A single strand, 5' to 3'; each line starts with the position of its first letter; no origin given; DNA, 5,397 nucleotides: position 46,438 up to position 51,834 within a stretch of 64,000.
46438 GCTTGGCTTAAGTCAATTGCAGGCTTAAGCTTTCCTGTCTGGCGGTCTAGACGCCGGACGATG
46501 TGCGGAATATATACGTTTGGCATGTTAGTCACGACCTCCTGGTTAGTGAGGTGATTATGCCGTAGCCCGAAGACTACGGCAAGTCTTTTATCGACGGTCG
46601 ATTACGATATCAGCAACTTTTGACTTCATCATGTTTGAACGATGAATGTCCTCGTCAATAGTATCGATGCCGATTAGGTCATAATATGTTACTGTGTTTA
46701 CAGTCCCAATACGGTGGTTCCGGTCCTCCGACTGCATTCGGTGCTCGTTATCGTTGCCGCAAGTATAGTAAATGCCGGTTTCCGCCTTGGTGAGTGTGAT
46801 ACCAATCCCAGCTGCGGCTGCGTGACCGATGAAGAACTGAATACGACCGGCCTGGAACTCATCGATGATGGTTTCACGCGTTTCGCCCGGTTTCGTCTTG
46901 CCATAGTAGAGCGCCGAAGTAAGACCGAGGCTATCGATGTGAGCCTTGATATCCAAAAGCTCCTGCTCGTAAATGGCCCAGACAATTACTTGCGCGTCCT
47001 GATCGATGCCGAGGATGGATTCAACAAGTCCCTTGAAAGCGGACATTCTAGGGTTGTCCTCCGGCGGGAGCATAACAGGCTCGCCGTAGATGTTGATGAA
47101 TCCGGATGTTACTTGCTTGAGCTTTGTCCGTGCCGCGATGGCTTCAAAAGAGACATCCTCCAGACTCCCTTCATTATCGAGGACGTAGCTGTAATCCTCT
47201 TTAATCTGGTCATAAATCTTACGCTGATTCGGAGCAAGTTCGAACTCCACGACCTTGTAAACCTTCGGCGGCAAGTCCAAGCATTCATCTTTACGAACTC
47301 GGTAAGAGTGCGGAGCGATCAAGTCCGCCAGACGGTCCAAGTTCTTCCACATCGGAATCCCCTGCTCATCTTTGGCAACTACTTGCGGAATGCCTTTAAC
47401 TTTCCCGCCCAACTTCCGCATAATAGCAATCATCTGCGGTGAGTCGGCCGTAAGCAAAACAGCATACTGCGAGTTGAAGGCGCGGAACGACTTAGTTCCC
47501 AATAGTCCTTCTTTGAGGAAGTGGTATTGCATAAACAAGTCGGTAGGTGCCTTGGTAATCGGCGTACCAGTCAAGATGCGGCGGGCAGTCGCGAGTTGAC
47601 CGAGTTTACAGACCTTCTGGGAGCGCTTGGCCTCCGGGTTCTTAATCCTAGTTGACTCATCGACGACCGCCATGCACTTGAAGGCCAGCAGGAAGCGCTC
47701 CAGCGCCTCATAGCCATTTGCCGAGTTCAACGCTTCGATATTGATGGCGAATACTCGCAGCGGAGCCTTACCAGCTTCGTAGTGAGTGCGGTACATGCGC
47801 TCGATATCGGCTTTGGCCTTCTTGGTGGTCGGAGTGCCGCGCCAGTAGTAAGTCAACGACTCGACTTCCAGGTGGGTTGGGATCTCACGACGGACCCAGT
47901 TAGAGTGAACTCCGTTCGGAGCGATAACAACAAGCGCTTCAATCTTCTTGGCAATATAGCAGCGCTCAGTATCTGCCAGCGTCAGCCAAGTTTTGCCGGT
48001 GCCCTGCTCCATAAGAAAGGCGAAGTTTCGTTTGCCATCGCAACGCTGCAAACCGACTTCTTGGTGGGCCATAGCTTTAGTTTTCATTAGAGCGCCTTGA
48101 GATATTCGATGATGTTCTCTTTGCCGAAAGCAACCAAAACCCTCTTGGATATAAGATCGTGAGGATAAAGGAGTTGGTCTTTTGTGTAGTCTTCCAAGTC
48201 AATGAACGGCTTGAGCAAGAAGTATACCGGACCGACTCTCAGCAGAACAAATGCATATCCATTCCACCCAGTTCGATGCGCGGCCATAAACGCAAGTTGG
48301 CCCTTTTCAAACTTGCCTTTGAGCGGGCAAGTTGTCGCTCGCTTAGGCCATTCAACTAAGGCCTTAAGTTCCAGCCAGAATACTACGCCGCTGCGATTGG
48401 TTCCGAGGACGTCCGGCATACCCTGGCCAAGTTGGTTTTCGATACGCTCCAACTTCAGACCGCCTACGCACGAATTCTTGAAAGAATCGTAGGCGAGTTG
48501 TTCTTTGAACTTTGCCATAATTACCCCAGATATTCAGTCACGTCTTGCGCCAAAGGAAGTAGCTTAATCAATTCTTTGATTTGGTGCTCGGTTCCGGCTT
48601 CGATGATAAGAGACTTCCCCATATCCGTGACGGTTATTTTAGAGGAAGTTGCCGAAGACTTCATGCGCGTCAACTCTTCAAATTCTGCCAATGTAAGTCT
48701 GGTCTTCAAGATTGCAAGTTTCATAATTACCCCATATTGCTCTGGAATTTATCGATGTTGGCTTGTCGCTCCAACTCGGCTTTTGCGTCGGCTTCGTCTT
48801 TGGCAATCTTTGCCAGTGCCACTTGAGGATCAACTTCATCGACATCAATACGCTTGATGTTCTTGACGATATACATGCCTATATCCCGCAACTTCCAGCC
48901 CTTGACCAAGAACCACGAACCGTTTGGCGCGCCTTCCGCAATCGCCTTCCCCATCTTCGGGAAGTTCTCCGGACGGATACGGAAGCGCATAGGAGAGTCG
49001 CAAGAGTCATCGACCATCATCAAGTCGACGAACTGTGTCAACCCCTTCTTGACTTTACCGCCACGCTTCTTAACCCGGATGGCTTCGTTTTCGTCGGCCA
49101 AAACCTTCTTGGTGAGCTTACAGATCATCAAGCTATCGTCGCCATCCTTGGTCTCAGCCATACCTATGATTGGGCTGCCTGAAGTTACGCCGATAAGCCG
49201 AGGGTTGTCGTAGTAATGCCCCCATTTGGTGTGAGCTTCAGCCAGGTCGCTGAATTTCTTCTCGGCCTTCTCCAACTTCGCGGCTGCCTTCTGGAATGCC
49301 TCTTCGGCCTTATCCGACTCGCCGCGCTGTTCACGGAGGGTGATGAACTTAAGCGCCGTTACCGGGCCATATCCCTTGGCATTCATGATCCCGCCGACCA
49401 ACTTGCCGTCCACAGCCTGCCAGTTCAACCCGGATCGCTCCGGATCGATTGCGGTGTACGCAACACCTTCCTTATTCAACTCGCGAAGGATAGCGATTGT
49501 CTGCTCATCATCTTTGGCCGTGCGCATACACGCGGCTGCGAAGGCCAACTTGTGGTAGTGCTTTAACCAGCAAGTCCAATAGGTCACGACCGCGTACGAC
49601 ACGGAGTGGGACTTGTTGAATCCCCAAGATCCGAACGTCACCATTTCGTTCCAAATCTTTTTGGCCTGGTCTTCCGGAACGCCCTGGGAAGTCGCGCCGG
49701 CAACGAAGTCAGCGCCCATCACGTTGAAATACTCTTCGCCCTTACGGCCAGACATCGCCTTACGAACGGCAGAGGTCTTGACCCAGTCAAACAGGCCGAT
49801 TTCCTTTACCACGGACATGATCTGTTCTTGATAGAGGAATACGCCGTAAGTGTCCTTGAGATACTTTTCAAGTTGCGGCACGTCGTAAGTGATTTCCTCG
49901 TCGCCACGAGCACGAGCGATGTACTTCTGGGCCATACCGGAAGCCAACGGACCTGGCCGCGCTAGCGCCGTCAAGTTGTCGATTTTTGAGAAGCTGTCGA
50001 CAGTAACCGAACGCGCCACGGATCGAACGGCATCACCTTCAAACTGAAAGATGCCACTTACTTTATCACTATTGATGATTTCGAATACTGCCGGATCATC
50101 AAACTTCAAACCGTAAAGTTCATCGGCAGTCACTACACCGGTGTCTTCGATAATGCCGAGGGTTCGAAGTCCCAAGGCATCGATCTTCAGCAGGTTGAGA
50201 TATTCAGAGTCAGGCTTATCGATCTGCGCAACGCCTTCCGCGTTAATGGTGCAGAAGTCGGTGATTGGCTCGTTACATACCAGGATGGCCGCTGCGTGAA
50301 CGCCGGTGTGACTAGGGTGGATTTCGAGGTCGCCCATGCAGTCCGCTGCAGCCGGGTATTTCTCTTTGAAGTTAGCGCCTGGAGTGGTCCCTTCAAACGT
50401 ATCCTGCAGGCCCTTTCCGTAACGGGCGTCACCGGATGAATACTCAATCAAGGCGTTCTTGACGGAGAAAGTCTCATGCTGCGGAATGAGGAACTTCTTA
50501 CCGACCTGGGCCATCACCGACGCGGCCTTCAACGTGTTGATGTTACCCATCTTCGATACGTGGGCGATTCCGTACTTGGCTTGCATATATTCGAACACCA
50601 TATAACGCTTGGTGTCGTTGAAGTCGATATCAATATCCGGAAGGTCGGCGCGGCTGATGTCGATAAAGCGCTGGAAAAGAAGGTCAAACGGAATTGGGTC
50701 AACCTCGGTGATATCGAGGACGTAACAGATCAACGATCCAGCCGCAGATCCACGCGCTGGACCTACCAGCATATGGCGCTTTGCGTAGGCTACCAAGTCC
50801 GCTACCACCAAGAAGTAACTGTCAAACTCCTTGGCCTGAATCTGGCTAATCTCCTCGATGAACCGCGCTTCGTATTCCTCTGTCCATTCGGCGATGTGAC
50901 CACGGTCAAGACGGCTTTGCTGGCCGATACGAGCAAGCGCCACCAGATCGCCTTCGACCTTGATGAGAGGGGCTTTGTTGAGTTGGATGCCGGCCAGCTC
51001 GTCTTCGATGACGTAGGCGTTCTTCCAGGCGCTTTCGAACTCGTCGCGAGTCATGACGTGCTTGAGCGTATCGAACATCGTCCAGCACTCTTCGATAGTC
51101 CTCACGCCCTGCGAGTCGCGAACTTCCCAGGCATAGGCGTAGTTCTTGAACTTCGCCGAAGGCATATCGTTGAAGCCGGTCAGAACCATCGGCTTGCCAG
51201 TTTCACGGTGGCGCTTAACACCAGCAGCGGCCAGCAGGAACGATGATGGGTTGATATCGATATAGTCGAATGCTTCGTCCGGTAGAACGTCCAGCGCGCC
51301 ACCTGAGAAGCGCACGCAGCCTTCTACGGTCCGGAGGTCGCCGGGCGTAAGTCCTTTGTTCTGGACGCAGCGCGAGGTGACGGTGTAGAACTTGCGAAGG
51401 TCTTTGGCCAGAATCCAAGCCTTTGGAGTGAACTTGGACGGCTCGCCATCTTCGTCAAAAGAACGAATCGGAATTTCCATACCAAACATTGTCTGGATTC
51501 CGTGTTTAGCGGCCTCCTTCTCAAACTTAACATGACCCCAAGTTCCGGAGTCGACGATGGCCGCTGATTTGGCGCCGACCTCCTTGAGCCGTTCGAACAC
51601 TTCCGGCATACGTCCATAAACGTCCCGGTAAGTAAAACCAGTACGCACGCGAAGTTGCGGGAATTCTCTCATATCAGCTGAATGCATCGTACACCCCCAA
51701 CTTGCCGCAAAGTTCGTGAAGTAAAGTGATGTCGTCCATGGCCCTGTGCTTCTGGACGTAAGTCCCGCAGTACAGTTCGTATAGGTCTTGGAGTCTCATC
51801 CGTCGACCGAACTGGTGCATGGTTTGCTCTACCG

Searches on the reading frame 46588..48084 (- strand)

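Call 46: search_protein_families(library=phrogs, proteins=[window:46588-48084:-], max_evalue=0.00001)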
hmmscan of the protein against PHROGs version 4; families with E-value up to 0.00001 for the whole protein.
window:46588-48084:- (498 aa): 2 families
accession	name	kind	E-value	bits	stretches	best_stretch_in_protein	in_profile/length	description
phrog_62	-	DNA, RNA and nucleotide metabolism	9.3e-105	352.6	1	1-497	694-1135/1881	DNA helicase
phrog_29996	-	unknown function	6.2e-09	35.4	0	270-495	942-1164/1189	-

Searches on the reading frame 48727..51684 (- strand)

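Call 46: search_protein_families(library=phrogs, proteins=[window:48727-51684:-], max_evalue=0.00001)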
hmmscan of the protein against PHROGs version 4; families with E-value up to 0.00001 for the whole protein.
window:48727-51684:- (985 aa): 7 families
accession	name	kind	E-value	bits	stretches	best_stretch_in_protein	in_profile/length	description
phrog_405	-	DNA, RNA and nucleotide metabolism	3.6e-247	824.3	1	4-931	40-1067/1190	DNA polymerase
phrog_11165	-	DNA, RNA and nucleotide metabolism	1.1e-137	461.3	1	264-805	33-597/782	DNA polymerase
phrog_21652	-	DNA, RNA and nucleotide metabolism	6.4e-46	157.9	1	307-664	30-428/476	DNA polymerase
phrog_12219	-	DNA, RNA and nucleotide metabolism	2.9e-42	145.9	1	348-727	1-418/823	DNA polymerase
phrog_13169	-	DNA, RNA and nucleotide metabolism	3.2e-18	66.9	1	266-343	333-411/463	DNA polymerase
phrog_7513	-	unknown function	4.6e-18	66.3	2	270-349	371-452/461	-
phrog_4335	-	unknown function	1.3e-08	35.4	1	666-740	10-84/421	-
